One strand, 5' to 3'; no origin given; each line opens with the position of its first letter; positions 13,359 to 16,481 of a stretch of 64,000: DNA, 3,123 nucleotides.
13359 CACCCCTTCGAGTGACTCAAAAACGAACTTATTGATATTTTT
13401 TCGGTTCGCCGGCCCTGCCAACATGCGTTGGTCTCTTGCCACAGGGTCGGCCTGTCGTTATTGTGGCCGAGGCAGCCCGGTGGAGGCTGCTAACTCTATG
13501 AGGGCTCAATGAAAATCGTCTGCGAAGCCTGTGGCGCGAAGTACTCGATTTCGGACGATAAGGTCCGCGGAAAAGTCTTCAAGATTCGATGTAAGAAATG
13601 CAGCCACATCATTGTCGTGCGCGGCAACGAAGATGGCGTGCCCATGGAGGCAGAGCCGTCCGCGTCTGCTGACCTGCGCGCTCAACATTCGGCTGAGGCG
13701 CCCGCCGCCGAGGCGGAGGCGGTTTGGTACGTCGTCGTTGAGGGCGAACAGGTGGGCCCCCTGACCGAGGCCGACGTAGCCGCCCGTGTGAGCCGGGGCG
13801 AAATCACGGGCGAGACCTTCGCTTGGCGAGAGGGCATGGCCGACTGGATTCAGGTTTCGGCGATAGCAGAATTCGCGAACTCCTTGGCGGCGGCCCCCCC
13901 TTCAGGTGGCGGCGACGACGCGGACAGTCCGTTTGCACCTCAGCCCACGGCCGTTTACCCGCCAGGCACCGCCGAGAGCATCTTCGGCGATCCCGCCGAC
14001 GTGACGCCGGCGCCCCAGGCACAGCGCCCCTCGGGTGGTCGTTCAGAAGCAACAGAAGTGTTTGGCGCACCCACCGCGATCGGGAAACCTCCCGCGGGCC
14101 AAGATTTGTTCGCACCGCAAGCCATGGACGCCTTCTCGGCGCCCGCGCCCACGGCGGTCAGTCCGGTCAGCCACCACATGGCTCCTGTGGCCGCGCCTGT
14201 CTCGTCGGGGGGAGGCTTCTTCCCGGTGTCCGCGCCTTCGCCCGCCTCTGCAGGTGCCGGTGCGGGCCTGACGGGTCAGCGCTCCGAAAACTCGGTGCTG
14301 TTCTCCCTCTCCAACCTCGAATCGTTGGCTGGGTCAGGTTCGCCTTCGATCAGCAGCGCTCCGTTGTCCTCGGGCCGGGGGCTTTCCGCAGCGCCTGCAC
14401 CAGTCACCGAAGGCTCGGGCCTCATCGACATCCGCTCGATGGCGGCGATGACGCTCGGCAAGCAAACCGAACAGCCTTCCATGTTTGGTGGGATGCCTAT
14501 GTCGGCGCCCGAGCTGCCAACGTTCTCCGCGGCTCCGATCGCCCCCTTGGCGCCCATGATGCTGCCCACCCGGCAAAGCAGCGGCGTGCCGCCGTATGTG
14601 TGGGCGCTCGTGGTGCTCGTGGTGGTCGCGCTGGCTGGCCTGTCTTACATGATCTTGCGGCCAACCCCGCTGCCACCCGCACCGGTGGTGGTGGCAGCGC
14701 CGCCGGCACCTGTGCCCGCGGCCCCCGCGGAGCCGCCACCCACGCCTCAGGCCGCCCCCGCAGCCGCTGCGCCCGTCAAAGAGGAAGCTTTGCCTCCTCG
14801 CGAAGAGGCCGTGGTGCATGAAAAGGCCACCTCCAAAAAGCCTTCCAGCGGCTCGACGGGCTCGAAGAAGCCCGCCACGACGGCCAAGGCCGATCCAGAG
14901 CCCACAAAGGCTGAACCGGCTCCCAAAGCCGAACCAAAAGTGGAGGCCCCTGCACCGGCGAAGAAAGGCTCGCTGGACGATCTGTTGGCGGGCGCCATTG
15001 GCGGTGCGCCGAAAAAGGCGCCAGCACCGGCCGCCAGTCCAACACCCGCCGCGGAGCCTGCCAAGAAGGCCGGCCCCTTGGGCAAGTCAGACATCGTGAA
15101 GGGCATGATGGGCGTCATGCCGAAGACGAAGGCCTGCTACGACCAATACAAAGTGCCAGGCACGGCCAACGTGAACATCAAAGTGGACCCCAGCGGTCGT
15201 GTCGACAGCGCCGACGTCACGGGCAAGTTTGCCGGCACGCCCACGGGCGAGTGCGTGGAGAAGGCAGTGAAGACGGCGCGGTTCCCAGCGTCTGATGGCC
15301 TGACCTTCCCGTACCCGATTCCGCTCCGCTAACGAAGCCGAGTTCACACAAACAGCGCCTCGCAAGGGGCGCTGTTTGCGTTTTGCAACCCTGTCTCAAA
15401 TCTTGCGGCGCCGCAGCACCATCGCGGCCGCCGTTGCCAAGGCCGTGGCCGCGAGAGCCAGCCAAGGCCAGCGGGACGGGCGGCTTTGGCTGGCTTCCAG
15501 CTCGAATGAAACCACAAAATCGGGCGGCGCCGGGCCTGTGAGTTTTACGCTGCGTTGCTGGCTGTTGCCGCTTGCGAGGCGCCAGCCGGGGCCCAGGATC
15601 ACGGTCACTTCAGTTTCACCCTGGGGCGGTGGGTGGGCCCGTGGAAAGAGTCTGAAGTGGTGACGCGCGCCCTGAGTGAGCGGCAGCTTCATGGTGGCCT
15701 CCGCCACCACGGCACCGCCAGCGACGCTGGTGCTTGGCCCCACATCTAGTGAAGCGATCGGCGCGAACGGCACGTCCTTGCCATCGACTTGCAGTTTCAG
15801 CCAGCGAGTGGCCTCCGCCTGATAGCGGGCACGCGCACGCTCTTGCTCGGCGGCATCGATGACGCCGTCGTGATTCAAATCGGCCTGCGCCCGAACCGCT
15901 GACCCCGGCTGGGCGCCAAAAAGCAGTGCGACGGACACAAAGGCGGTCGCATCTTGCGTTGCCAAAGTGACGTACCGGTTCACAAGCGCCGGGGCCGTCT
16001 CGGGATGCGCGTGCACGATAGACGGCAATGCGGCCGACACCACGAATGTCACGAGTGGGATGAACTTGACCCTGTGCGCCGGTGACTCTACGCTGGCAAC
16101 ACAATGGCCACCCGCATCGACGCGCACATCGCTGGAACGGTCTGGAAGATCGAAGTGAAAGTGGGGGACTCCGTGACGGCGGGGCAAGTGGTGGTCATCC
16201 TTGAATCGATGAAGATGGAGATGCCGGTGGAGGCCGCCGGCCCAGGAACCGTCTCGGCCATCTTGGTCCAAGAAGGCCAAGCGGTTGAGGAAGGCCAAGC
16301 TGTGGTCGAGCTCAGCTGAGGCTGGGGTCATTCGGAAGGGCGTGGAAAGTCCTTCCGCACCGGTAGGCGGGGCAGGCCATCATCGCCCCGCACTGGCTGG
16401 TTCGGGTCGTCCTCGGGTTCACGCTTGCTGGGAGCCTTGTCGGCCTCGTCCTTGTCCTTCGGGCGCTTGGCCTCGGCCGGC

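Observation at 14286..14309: Identical 8-residue motif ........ shared by the GltJ-like protein and an unrelated coiled-coil membrane protein (also at 19766-19789)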

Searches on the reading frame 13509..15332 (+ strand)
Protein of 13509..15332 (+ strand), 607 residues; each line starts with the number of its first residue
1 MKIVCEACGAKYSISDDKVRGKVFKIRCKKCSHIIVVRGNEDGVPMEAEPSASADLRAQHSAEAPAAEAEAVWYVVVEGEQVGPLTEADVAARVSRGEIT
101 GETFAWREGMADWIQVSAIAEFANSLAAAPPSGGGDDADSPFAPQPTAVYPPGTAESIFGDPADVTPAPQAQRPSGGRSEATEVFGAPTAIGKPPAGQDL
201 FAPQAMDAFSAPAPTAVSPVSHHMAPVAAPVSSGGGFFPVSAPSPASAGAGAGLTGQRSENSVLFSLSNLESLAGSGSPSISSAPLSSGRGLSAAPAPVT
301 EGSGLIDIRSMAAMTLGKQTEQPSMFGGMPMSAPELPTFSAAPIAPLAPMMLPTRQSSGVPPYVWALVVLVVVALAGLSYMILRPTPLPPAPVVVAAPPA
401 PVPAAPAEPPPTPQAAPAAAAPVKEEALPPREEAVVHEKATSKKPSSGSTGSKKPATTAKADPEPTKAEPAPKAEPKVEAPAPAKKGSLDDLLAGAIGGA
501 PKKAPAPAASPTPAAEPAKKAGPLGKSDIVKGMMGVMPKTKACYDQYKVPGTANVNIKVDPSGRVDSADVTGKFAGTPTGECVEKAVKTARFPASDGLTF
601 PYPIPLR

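Call 7: search_protein_families(library=pfam, proteins=[window:13509-15332:+], max_evalue=0.1)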
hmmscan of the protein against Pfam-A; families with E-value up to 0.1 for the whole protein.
window:13509-15332:+ (607 aa): 4 families
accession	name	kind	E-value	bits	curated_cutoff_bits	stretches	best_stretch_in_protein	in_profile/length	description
PF14237.11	GYF_2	-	4.2e-17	62.1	25.8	1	73-122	1-50/50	GYF domain 2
PF13717.11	Zn_ribbon_4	-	7.9e-13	48.5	30.3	1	1-35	1-35/36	zinc-ribbon domain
PF13719.11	Zn_ribbon_5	-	4e-05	23.7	29.3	1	1-37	1-37/37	zinc-ribbon domain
PF05207.18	Zn_ribbon_CSL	-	0.084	13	29.2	0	5-38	21-53/55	CSL zinc finger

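Call 8: search_protein_families(library=ncbifam, proteins=[window:13509-15332:+], max_evalue=0.1)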
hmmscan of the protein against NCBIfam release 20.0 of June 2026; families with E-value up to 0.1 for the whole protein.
window:13509-15332:+ (607 aa): 5 families
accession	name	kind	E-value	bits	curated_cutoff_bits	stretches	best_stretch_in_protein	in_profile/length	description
NF033761.1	gliding_GltJ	equivalog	2e-30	106.5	450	3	58-133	137-210/671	adventurous gliding motility protein GltJ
TIGR02098.1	MJ0042_CXXC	domain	2.1e-08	33.7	20.9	1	1-37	1-37/38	MJ0042-type zinc finger domain-containing protein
NF033768.1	myxo_SS_tail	domain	1.5e-05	25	40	1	537-599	14-84/92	AgmX/PglI C-terminal domain-containing protein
TIGR01352.1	tonB_Cterm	subfamily_domain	0.0047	17.2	27.1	1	551-594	14-57/76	TonB family protein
NF041070.1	carrier_LysW_Arch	domain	0.013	15.5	75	1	1-44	1-43/57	alpha-aminoadipate/glutamate carrier protein LysW/ArgW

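Call 19: find_homologous_proteins(query=window:13509-15329:+, max_evalue=0.001)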
Query window:13509-15329:+ (607 aa): 1755 proteins with E <= 0.001 among 8000 candidates; the best 120 are listed.
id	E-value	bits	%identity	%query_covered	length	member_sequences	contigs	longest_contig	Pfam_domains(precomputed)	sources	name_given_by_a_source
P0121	0.0e+0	1288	100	100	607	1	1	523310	PF13717.12,PF14237.12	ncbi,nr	ncbi:MAG: GYF domain-containing protein [Deltaproteobacteria bacterium]|nr:GYF domain-containing pro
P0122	1.3e-243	829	68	100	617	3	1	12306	PF13717.12,PF14237.12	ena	-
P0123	8.5e-238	809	68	100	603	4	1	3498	PF13717.12,PF14237.12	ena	-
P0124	2.8e-208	712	83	20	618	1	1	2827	PF13717.12,PF14237.12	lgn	-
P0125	5.3e-204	698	61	100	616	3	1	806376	PF13717.12,PF14237.12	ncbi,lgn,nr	ncbi:MAG: zinc-ribbon domain-containing protein [Myxococcales bacterium]|nr:zinc-ribbon domain-conta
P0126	9.9e-201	687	59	100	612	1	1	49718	PF13717.12,PF14237.12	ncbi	-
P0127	2.8e-147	510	50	100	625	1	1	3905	PF13717.12,PF14237.12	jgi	jgi:predicted Zn finger-like uncharacterized protein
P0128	1.3e-142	495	66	21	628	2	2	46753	PF13717.12,PF14237.12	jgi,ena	-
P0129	2.7e-124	435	46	100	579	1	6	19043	PF13717.12,PF14237.12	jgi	jgi:predicted Zn finger-like uncharacterized protein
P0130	2.3e-122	428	44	100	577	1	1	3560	PF13717.12,PF14237.12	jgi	jgi:predicted Zn finger-like uncharacterized protein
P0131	1.0e-120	423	64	22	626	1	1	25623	PF13717.12,PF14237.12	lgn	-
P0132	1.5e-120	422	44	100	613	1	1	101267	PF13717.12,PF14237.12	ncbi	-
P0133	2.3e-119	418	42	100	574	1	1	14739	PF13717.12,PF14237.12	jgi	jgi:predicted Zn finger-like uncharacterized protein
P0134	4.6e-118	414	45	100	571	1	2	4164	PF13717.12,PF14237.12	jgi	jgi:predicted Zn finger-like uncharacterized protein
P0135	8.9e-118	413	43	100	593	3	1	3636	PF13717.12,PF14237.12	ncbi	-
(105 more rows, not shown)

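Call 22: search_solved_structures(query=window:13509-15329:+, max_evalue=0.01, show_alignments=3)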
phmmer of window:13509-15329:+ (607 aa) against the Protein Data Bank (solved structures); distinct sequences matched with E-value up to 0.01: 2.
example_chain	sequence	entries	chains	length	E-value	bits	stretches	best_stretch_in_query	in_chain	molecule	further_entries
7z3c_A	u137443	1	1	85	5.4e-10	42.2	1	63-131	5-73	Adventurous gliding motility protein X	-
7zok_A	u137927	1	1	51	2.5e-08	36.7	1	2-38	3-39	Adventurous gliding motility protein X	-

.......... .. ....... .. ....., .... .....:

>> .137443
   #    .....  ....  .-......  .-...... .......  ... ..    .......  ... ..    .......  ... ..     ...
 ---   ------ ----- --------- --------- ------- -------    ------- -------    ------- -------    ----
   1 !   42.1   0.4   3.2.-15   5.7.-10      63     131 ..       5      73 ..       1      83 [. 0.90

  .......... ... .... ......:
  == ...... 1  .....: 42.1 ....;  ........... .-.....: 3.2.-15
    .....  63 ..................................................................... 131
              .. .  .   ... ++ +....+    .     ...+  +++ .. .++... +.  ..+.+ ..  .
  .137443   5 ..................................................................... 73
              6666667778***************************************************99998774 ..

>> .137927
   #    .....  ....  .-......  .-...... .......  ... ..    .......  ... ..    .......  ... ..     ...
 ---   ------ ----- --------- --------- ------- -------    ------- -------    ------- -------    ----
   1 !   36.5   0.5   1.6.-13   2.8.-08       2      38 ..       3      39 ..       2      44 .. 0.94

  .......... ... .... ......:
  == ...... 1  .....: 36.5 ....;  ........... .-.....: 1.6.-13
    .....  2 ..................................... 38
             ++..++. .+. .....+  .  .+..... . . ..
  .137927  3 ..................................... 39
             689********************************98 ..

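Call 36: find_encoding_contigs(protein=P0121, flank=10000, max_places=1)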
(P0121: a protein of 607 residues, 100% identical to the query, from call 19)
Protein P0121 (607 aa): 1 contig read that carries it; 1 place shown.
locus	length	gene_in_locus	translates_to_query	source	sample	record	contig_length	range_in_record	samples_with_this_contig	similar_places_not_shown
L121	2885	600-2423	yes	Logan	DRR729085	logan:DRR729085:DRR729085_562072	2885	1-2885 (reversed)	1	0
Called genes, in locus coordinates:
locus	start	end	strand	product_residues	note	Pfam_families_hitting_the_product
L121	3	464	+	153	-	?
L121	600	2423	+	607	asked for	PF13717:Zn_ribbon_4, PF14237:GYF_2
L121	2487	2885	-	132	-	?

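Call 48: predict_structure(alignment_id=A1)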
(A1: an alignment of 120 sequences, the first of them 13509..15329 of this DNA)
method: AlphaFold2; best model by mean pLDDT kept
length: 607 residues; sequences in the alignment: 120
mean_pLDDT: 61.8   pTM: 0.33
mean pLDDT of the five models: 61.8, 61.3, 58.8, 58.7, 58.2
residues with pLDDT >= 90: 145; 70-90: 65; 50-70: 95; < 50: 302
segments of 3 or more residues with pLDDT < 50: 42-67, 135-137, 143-155, 160-166, 168-183, 185-199, 202-208, 215-225, 227-229, 231-238, 240-242, 246-268, 274-307, 316-329, 331-342, 344-358, 393-401, 413-415, 425-427, 432-444, 449-471, 479-488, 497-504, 506-509
pLDDT, mean of each block of 10 residues (from residue 1): 82 73 83 79 42 35 46 94 95 95 94 95 92 54 44 46 43 43 42 43 46 48 44 45 47 44 45 42 41 43 49 50 41 43 44 47 84 89 69 46 50 48 49 42 45 43 44 50 46 51 48 68 93 96 97 98 97 97 98 96 97
secondary structure, 60 per line:
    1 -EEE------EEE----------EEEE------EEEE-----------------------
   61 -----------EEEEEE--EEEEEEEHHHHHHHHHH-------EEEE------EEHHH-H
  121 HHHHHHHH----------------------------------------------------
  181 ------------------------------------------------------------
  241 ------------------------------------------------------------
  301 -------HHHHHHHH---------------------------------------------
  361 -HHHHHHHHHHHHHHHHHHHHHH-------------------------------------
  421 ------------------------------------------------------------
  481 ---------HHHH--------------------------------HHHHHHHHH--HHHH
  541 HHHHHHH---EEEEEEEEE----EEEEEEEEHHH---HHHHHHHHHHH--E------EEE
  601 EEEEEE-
elements in order (helices of 4 or more, strands of 3 or more residues): E2-4 E11-13 E24-27 E34-37 E72-77 E80-86 H87-96 E104-107 H120-128 H308-315 H362-383 H490-493 H526-534 H537-547 E551-559 E564-571 H578-588 E598-606

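Call 76: fold_search(model_id=the predicted structure, library=pdb)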
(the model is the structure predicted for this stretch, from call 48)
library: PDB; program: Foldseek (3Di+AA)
matches with E <= 10: 272; with E <= 0.001: 1
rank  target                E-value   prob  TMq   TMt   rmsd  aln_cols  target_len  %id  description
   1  7z3c_MODEL_1_A        8.9e-05  1.00  0.10  0.59   7.0        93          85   33  Solution structure of GltJ GYF domain from Myxococcus xanthus (released 2023-02-22)
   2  9dc4_T                1.7e-03  1.00  0.11  0.64   3.2        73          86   19  Transferrin Binding Protein A in complex with transferrin binding protein B, transferrin and globular domain of TonB (released 2026-03-04)
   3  1u07_A                2.8e-03  1.00  0.12  0.64   3.8        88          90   19  Crystal Structure of the 92-residue C-term. part of TonB with significant structural changes compared to shorter fragm (released 2004-11-30)
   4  7zc8_B                4.5e-03  1.00  0.10  0.62   2.4        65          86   18  Crystal structure of the C-terminal domain of FusB, a TonB homologue (released 2022-08-17)
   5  2gsk_B                6.1e-03  1.00  0.10  0.64   3.1        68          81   19  Structure of the BtuB:TonB Complex (released 2006-06-13)
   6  1u07_B                6.9e-03  1.00  0.10  0.61   3.0        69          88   19  Crystal Structure of the 92-residue C-term. part of TonB with significant structural changes compared to shorter fragm (released 2004-11-30)
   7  7zc8_A                7.8e-03  1.00  0.10  0.62   2.4        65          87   18  Crystal structure of the C-terminal domain of FusB, a TonB homologue (released 2022-08-17)
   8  5lw8_MODEL_1_A        1.0e-02  1.00  0.12  0.57   4.5        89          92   13  NMR solution structure of Helicobacter pylori TonB-CTD (residues 194-285) (released 2016-10-19)
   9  1xx3_MODEL_1_A        1.2e-02  1.00  0.10  0.56   3.0        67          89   24  Solution Structure of Escherichia coli TonB-CTD (released 2005-02-15)
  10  9ddz                  1.4e-02  1.00  0.10  0.64   3.0        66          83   20  Crystal Structure of Neisseria meningitidis TonB C-terminus domain (globular domain) (released 2026-03-04)
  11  1s62_MODEL_1_A        1.6e-02  0.97  0.11  0.45   4.6        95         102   19  Solution structure of the Escherichia coli TolA C-terminal domain (released 2005-02-15)
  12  2x9a_B                1.7e-02  0.99  0.11  0.53   4.2        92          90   17  crystal structure of g3p from phage IF1 in complex with its coreceptor, the C-terminal domain of TolA (released 2010-12-01)
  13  8z9y_E                1.8e-02  1.00  0.09  0.14   2.1        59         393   20  Cryo-EM Structure of the Arabidopsis thaliana TIC Complex (released 2024-11-27)
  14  6sly_MODEL_1_A        1.8e-02  1.00  0.12  0.55   3.8        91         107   16  NMR solution structure of Helicobacter pylori TonB-CTD (residues 179-285) (released 2020-03-25)
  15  2grx_C                2.1e-02  0.98  0.10  0.55   3.9        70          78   20  Crystal structure of TonB in complex with FhuA, E. coli outer membrane receptor for ferrichrome (released 2006-06-13)
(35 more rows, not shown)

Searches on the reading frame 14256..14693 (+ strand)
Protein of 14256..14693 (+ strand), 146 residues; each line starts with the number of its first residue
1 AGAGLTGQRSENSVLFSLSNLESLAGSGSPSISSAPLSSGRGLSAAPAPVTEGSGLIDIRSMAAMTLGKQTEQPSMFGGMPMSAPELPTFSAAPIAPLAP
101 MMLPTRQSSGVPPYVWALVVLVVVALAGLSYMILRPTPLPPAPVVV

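Call 66: search_protein_representatives(alignment_id=A3)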
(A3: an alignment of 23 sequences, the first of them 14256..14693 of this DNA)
Query: 23 sequences, 142 profile positions. Proteins with E-value up to 0.001 (for the whole library): 883; up to 1e-10: 427; up to 1e-30: 55. The best 150 are listed.
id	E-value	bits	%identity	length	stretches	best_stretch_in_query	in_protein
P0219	2.7e-52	192.6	-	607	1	2-140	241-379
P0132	3.3e-52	192.3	-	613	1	2-138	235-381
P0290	3.1e-51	189.1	-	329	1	1-139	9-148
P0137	2.0e-50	186.5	-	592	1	3-139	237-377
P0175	1.2e-49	184.0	-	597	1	1-136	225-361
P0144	3.0e-49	182.7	-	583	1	2-139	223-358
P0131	6.2e-49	181.7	-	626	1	2-138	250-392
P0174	2.3e-48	179.8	-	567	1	3-139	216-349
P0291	8.6e-48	178.0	-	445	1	1-136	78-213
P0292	1.1e-47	177.7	-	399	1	3-135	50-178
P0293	1.0e-46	174.5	-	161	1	1-117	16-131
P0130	2.2e-46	173.4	-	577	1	3-138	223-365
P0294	2.6e-46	173.2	-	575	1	1-139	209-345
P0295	8.7e-46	171.5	-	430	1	2-140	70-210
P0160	1.5e-45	170.7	-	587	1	3-139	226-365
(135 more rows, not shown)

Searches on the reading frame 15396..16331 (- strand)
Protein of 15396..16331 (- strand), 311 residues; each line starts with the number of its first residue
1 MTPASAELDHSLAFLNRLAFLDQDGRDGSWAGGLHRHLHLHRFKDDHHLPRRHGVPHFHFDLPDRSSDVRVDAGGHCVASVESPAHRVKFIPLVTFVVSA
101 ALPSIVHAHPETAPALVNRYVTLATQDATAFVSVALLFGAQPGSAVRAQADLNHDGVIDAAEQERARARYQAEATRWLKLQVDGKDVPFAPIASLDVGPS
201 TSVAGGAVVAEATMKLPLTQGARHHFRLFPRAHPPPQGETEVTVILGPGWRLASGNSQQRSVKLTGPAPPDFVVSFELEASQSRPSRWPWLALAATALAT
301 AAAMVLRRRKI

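Call 13: search_protein_families(library=ncbifam, proteins=[window:15396-16331:-], max_evalue=0.001)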
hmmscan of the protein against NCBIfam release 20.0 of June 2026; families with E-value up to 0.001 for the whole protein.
window:15396-16331:- (311 aa): 0 families

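Call 14: search_protein_families(library=pfam, proteins=[window:15396-16331:-], max_evalue=0.001)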
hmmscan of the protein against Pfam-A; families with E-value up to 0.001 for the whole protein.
window:15396-16331:- (311 aa): 0 families

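Call 68: search_protein_families(library=pfam, proteins=[window:15396-16331:-], max_evalue=0.05)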
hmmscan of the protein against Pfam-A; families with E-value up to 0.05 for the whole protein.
window:15396-16331:- (311 aa): 2 families
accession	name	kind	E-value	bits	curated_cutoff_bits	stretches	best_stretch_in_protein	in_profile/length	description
PF13202.12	EF-hand_5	-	0.012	15.5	25.9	1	149-162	7-20/25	EF hand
PF09534.15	Trp_oprn_chp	-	0.047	14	29.6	1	280-309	110-139/180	Tryptophan-associated transmembrane protein (Trp_oprn_chp)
